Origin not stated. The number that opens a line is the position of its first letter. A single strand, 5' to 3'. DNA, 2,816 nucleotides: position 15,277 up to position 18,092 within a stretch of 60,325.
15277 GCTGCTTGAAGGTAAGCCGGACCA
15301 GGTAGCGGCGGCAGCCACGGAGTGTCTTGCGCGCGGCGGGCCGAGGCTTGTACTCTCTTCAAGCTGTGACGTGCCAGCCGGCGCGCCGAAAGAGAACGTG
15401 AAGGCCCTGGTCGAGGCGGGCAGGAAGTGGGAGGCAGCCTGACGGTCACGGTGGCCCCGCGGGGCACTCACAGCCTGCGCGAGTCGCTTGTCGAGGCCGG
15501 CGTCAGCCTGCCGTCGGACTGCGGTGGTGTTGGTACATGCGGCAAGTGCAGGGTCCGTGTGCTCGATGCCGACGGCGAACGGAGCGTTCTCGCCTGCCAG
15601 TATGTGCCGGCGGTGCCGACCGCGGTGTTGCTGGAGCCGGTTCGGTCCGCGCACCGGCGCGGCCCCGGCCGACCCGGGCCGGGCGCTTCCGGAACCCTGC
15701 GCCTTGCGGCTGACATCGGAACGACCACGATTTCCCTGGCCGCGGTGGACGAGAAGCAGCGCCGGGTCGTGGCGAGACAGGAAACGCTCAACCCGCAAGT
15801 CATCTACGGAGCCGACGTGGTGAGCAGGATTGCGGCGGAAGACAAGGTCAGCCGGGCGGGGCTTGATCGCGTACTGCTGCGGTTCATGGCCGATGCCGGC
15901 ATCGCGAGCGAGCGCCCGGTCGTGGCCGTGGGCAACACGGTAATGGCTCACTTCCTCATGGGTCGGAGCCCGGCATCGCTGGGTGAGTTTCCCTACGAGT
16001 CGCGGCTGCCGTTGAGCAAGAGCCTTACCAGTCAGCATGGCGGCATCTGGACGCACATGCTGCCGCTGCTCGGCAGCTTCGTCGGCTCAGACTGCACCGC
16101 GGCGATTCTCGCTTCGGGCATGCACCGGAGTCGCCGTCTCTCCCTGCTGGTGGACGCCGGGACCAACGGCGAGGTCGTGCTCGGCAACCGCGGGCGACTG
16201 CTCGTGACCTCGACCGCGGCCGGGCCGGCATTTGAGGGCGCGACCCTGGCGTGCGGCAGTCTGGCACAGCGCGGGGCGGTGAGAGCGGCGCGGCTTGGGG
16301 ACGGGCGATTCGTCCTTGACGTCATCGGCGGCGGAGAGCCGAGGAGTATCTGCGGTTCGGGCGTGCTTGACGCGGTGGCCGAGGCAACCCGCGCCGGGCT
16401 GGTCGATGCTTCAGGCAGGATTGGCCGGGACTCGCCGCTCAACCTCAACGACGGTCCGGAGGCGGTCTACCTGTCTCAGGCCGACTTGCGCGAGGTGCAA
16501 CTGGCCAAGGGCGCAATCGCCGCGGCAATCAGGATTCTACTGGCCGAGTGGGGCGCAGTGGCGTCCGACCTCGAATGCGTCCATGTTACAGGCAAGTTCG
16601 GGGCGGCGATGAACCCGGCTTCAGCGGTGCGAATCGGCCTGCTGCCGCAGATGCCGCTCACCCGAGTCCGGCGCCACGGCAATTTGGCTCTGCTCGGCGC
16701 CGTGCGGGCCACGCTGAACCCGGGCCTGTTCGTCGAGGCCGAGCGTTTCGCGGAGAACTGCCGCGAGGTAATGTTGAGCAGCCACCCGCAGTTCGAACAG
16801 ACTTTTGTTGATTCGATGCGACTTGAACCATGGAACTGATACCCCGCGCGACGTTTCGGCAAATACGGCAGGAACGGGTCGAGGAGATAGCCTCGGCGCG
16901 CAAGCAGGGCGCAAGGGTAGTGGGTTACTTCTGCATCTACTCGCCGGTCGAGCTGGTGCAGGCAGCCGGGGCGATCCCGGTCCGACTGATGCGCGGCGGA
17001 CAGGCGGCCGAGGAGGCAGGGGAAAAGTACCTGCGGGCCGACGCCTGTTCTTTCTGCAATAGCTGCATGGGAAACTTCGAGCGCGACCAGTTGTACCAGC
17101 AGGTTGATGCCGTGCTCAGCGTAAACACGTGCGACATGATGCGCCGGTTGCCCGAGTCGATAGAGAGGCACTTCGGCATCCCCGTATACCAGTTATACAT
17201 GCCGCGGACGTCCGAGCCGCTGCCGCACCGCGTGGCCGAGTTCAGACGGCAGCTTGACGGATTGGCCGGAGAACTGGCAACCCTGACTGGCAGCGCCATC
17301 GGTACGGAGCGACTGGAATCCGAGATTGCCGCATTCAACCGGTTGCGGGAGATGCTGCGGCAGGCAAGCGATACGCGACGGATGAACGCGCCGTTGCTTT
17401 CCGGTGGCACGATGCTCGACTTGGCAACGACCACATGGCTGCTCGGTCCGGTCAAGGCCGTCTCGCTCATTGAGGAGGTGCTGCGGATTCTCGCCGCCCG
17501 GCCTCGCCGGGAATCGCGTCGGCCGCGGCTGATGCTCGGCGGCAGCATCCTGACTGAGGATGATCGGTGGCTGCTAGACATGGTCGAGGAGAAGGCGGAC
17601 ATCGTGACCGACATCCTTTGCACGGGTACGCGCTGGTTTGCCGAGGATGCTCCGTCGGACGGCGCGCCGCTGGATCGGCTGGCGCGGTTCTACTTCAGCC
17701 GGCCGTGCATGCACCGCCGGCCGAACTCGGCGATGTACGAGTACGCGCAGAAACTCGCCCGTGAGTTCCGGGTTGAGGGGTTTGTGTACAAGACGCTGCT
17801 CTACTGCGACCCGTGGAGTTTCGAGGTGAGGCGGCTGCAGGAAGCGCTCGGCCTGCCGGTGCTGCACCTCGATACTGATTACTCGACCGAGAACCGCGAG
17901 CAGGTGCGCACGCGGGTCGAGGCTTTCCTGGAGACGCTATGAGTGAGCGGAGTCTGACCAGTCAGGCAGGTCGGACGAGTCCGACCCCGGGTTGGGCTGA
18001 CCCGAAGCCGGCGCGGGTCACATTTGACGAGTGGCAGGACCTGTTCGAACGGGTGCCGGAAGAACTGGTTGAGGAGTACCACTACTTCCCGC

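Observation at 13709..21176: Overlapping-gene operon joining a corrinoid methyl-transfer set to an HgdAB/BcrBC-type radical Fe-S enzyme with its own ATP-driven activator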

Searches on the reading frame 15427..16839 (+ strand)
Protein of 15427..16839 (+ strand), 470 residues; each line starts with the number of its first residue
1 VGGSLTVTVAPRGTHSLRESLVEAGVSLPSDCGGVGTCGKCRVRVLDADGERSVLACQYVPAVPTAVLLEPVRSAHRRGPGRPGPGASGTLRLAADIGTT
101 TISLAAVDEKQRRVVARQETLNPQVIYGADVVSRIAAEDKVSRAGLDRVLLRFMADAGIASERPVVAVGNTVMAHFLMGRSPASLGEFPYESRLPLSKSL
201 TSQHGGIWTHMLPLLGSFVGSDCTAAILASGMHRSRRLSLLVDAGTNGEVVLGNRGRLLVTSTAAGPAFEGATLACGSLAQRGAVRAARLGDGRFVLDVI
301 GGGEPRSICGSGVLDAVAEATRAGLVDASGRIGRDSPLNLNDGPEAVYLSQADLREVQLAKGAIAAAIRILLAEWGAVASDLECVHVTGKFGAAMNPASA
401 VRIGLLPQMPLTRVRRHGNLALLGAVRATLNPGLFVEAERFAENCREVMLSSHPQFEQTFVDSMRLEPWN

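Call 3: search_protein_families(library=pfam, proteins=[window:15427-16839:+], max_evalue=0.01)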
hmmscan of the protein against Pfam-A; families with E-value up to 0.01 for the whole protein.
window:15427-16839:+ (470 aa): 3 families
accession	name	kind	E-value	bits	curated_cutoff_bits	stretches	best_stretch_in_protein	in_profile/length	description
PF14574.11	RACo_C_ter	-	4.8e-61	206.6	27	1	238-466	2-249/261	C-terminal domain of RACo the ASKHA domain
PF17651.6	Raco_middle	-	1.5e-27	96.7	26.8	1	93-235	3-163/163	RACo middle region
PF00111.32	Fer2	-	1.3e-07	31.9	21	1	7-61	8-76/77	2Fe-2S iron-sulfur cluster binding domain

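Call 4: search_protein_families(library=ncbifam, proteins=[window:15427-16839:+], max_evalue=0.01)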
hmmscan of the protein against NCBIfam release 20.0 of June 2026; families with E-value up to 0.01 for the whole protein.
window:15427-16839:+ (470 aa): 3 families
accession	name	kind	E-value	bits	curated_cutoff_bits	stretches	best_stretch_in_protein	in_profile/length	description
NF040756.1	corr_regen_AcsV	exception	5.8e-68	229.8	800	2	93-462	212-619/632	corrinoid activation/regeneration protein AcsV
TIGR04270.1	Rama_corrin_act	subfamily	2.3e-29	102.2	500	2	304-462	256-412/534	methylamine methyltransferase corrinoid protein reductive activase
TIGR01941.1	nqrF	equivalog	6e-06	25.4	295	1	15-51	50-86/405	NADH:ubiquinone reductase (Na(+)-transporting) subunit F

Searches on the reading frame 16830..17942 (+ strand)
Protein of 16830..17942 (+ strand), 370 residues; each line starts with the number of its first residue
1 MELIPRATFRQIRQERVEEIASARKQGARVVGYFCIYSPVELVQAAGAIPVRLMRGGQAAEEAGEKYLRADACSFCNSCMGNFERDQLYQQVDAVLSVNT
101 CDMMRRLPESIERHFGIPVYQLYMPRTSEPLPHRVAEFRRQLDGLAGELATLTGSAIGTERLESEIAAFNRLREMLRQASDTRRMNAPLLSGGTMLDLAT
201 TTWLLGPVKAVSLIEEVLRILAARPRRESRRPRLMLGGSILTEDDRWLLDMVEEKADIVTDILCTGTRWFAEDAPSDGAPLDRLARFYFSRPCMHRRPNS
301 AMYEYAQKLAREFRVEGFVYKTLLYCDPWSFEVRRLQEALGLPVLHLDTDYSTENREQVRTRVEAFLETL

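Call 3: search_protein_families(library=pfam, proteins=[window:16830-17942:+], max_evalue=0.01)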
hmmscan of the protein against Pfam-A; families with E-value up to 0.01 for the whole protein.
window:16830-17942:+ (370 aa): 1 family
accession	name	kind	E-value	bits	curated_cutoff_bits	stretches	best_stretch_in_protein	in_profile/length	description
PF06050.19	HGD-D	-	4.4e-79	267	28.4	1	35-370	1-342/342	2-hydroxyglutaryl-CoA dehydratase, D-component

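Call 4: search_protein_families(library=ncbifam, proteins=[window:16830-17942:+], max_evalue=0.01)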
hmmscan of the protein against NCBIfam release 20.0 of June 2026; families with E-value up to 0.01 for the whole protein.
window:16830-17942:+ (370 aa): 4 families
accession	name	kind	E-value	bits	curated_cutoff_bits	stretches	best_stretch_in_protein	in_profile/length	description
NF040772.1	double_cubane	equivalog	1.4e-60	205.3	350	1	9-370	1-372/372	double-cubane-cluster-containing anaerobic reductase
NF052456.1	HyiscapDhHadC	equivalog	3.3e-35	121.7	700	1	20-370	19-372/372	(R)-2-hydroxyisocaproyl-CoA dehydratase subunit beta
TIGR03190.1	benz_CoA_bzdN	equivalog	1.2e-29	103.3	453.8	1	25-370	24-371/377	benzoyl-CoA reductase, bzd-type, subunit N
TIGR02263.1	benz_CoA_red_C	equivalog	9.1e-17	61.1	421.15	1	25-340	27-347/380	benzoyl-CoA reductase subunit C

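Call 27: search_solved_structures(query=window:16830-17939:+, max_evalue=0.001, show_alignments=1)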
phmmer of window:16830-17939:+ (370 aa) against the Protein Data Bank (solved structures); distinct sequences matched with E-value up to 0.001: 5.
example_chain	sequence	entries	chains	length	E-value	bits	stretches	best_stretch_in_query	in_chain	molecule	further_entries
6eno_A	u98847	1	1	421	1.6e-33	119.3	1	12-369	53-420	Dehydratase family protein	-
7yyl_C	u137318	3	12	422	1.7e-33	119.3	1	12-369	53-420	Dehydratase family protein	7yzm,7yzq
8s02_B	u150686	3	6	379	3.4e-30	108.4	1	25-370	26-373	BzdN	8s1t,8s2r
3o3m_B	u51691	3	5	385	3.4e-28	101.8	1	25-369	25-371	beta subunit 2-hydroxyacyl-CoA dehydratase | beta-subunit 2-hydroxyacyl-CoA dehydratase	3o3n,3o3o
9g87_B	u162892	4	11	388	1.5e-20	76.7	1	20-368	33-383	3-methylbenzoyl-CoA reductase gamma subunit MbdN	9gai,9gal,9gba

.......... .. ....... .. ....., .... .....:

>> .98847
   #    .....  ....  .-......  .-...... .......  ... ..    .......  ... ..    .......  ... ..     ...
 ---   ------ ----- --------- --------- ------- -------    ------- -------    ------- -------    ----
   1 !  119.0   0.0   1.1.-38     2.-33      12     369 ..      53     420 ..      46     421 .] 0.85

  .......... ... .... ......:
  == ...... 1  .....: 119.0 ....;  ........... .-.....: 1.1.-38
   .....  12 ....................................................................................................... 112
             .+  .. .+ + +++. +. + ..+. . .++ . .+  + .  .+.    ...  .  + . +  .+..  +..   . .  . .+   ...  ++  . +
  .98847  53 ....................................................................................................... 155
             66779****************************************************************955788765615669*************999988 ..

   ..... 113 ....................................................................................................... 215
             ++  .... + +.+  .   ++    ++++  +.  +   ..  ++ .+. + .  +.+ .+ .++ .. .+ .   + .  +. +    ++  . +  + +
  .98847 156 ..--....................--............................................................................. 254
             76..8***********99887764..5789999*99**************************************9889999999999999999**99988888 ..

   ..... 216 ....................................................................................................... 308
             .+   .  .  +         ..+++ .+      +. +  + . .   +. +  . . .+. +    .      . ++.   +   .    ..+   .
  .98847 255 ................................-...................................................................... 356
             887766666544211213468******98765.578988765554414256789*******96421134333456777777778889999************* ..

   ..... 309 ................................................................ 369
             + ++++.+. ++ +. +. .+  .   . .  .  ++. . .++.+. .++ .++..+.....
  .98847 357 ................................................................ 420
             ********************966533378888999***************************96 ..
